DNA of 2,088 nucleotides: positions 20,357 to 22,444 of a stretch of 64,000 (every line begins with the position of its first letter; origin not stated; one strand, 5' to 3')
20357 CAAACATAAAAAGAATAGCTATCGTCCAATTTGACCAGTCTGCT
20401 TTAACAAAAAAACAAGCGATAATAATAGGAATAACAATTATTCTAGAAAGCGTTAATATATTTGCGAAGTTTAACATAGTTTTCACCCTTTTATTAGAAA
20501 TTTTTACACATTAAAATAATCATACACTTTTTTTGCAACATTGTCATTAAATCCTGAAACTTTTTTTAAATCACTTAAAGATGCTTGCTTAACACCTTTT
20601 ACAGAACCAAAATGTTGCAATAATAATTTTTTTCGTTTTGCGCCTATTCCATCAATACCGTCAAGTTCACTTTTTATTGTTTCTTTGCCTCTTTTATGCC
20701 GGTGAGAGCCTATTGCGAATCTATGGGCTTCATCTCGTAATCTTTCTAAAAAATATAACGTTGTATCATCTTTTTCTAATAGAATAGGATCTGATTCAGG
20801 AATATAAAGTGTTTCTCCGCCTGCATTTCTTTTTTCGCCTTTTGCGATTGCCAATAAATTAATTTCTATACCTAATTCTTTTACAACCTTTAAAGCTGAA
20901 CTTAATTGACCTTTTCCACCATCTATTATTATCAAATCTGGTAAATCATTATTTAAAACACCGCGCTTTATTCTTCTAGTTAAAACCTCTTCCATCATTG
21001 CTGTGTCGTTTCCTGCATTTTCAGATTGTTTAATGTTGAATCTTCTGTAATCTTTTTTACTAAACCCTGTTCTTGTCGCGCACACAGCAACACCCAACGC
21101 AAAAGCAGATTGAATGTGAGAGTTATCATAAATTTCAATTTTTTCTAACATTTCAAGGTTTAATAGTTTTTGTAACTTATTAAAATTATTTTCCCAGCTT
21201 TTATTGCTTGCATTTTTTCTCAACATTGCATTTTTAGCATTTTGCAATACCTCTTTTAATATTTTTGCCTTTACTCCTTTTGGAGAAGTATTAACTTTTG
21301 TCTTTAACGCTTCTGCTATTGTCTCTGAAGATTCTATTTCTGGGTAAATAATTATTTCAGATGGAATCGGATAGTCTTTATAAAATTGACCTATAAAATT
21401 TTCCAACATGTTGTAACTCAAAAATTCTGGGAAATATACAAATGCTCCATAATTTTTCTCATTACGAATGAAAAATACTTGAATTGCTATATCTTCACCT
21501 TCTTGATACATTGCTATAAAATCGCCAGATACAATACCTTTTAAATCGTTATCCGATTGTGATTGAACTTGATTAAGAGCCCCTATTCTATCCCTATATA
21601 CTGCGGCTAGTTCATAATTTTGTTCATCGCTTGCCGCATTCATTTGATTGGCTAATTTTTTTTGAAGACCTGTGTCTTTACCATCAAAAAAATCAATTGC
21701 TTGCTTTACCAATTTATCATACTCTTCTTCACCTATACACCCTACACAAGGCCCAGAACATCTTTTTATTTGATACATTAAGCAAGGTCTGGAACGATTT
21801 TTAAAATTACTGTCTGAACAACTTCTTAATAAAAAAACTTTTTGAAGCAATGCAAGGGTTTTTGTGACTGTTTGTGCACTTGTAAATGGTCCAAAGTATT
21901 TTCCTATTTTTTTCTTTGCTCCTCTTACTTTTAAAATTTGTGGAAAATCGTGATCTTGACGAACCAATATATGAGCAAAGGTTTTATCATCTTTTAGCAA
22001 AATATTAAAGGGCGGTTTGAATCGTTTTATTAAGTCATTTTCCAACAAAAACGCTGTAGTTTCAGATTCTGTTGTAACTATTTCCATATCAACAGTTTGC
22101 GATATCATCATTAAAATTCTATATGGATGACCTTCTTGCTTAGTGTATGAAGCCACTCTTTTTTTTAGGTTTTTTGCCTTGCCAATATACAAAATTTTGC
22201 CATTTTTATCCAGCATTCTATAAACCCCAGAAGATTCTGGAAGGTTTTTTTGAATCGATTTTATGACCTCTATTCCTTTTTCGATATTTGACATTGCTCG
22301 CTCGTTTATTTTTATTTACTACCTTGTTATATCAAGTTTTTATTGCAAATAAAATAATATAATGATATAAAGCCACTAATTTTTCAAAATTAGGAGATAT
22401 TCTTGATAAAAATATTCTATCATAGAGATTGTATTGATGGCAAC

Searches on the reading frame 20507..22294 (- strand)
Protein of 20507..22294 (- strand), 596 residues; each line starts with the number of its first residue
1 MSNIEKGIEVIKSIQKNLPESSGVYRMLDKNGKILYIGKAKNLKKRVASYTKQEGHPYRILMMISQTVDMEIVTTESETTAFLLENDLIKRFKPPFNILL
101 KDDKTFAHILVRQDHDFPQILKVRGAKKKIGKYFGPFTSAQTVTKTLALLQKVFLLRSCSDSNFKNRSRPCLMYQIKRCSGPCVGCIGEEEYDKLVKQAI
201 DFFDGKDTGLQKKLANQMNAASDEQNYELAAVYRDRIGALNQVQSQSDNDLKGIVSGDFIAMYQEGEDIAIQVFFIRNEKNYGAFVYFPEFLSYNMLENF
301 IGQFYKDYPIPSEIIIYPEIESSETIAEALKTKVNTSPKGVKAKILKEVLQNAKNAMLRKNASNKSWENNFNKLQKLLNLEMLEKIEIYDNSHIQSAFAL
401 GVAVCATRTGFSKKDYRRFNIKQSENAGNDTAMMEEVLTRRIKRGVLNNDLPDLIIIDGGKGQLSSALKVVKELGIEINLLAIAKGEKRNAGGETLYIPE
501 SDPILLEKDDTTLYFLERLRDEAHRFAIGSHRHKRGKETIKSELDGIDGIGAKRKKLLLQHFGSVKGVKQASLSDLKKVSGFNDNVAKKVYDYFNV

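Call 43: search_protein_families(library=ncbifam, proteins=[window:20507-22294:-], max_evalue=1e-10)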
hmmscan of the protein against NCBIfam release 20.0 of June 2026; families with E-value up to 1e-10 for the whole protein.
window:20507-22294:- (596 aa): 14 families
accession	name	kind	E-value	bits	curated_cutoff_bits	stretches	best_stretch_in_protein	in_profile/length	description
TIGR00194.1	uvrC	equivalog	2.2e-160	535.1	285.45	1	15-574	5-573/574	excinuclease ABC subunit UvrC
NF001824.0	PRK00558.1-5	equivalog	1.7e-121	406.7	451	1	15-593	11-643/652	excinuclease ABC subunit UvrC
NF011263.0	PRK14669.1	equivalog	1.4e-106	357.5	1108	1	16-593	8-601/624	excinuclease ABC subunit C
NF011262.0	PRK14668.1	equivalog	2e-105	353.4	544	1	11-590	6-573/577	excinuclease ABC subunit C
NF011261.0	PRK14667.1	equivalog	1.2e-104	350.8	818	1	11-595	6-566/567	excinuclease ABC subunit C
NF011260.0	PRK14666.1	equivalog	1.4e-102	344.6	649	2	16-357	7-356/698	excinuclease ABC subunit C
NF011266.0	PRK14672.1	equivalog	1.2e-80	271.7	1504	2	8-318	8-316/691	excinuclease ABC subunit C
NF011264.0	PRK14670.1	equivalog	1.8e-74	251.1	1021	1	12-592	10-587/602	excinuclease ABC subunit C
NF005906.0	PRK07883.1-4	equivalog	1.1e-52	179.2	495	1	12-277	206-471/563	DEDD exonuclease domain-containing protein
NF005907.0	PRK07883.1-5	equivalog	7.6e-38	130.2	454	1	14-242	223-453/584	DEDD exonuclease domain-containing protein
NF005905.0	PRK07883.1-3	equivalog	5.5e-33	114.4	508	1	12-245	217-448/581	DEDD exonuclease domain-containing protein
NF005904.0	PRK07883.1-2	equivalog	2.3e-25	89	969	1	14-240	225-452/584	DEDD exonuclease domain-containing protein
NF005903.0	PRK07883.1-1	equivalog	2.1e-19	69.4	1038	1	13-240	240-464/642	DEDD exonuclease domain-containing protein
NF007833.0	PRK10545.1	equivalog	8.5e-18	64.5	367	1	9-201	22-211/289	excinuclease Cho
